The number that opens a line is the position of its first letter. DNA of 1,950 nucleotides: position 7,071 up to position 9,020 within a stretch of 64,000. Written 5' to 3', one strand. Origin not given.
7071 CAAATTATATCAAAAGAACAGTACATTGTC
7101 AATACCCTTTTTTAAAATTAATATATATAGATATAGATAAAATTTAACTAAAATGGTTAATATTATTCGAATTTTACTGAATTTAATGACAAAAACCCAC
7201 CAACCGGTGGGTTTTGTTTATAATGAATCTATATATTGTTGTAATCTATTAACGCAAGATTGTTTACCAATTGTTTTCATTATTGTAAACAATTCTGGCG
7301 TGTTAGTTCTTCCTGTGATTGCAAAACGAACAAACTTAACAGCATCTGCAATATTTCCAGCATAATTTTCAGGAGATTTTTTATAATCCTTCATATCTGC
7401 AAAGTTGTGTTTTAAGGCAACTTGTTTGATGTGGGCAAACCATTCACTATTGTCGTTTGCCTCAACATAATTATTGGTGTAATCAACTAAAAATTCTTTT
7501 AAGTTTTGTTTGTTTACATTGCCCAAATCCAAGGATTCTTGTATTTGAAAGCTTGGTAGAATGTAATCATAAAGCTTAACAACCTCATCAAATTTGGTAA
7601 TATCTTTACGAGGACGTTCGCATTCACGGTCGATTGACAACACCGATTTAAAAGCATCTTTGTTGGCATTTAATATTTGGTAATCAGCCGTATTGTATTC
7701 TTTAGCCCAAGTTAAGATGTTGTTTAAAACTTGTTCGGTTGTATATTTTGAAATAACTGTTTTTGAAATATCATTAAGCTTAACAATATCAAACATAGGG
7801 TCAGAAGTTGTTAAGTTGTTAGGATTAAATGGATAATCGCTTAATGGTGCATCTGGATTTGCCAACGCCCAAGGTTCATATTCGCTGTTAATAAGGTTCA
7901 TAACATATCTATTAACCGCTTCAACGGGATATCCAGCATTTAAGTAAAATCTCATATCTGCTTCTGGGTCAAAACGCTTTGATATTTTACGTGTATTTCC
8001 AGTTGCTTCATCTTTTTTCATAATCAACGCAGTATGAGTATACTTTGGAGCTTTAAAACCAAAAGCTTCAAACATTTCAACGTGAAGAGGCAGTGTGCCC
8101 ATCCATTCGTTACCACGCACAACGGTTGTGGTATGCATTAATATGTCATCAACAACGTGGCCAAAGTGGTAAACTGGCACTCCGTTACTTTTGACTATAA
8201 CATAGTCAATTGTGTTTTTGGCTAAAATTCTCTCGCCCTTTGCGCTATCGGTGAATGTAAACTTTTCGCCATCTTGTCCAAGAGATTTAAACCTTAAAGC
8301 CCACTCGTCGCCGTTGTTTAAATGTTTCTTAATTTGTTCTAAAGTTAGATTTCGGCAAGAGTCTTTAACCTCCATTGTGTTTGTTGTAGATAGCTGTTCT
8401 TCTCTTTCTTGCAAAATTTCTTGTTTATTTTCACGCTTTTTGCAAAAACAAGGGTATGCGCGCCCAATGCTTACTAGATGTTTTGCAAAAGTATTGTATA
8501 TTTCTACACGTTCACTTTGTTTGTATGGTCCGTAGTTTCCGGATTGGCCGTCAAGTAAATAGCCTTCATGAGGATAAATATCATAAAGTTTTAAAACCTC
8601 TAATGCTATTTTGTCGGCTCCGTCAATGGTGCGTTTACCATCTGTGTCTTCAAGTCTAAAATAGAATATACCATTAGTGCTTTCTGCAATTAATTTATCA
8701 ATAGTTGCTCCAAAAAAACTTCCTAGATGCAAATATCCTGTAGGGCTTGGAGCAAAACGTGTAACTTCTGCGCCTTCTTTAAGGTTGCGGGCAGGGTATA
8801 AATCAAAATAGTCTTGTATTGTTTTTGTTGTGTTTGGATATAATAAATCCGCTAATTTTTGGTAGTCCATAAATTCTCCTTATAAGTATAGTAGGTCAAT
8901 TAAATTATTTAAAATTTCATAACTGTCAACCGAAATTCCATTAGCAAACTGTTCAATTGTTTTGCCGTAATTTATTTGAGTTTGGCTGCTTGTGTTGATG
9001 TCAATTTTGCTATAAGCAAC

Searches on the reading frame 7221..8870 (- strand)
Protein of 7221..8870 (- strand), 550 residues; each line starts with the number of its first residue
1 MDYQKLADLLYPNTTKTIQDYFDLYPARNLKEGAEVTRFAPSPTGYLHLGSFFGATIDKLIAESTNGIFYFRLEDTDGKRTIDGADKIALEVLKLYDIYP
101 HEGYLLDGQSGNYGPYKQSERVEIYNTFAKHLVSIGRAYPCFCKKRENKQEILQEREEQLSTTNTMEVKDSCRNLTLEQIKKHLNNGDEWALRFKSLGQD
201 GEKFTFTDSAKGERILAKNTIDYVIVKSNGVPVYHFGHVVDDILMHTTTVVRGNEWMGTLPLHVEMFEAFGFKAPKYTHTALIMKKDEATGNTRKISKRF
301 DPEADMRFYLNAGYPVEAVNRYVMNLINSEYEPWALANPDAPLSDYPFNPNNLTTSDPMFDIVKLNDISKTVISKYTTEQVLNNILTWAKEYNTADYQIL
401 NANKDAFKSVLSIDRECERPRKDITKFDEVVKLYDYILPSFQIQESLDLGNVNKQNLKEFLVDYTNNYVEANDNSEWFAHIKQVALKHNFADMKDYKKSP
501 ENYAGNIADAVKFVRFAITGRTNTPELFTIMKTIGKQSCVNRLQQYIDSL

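Call 53: search_protein_families(library=pfam, proteins=[window:7221-8870:-], max_evalue=0.00001)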
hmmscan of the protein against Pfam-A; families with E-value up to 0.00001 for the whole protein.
window:7221-8870:- (550 aa): 2 families
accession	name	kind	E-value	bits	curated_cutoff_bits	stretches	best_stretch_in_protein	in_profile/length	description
PF00749.27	tRNA-synt_1c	-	2.7e-54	184.6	23.4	1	36-326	3-275/314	tRNA synthetases class I (E and Q), catalytic domain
PF19269.4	Anticodon_2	-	3.5e-08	34.4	23.6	1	508-547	102-141/141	Anticodon binding domain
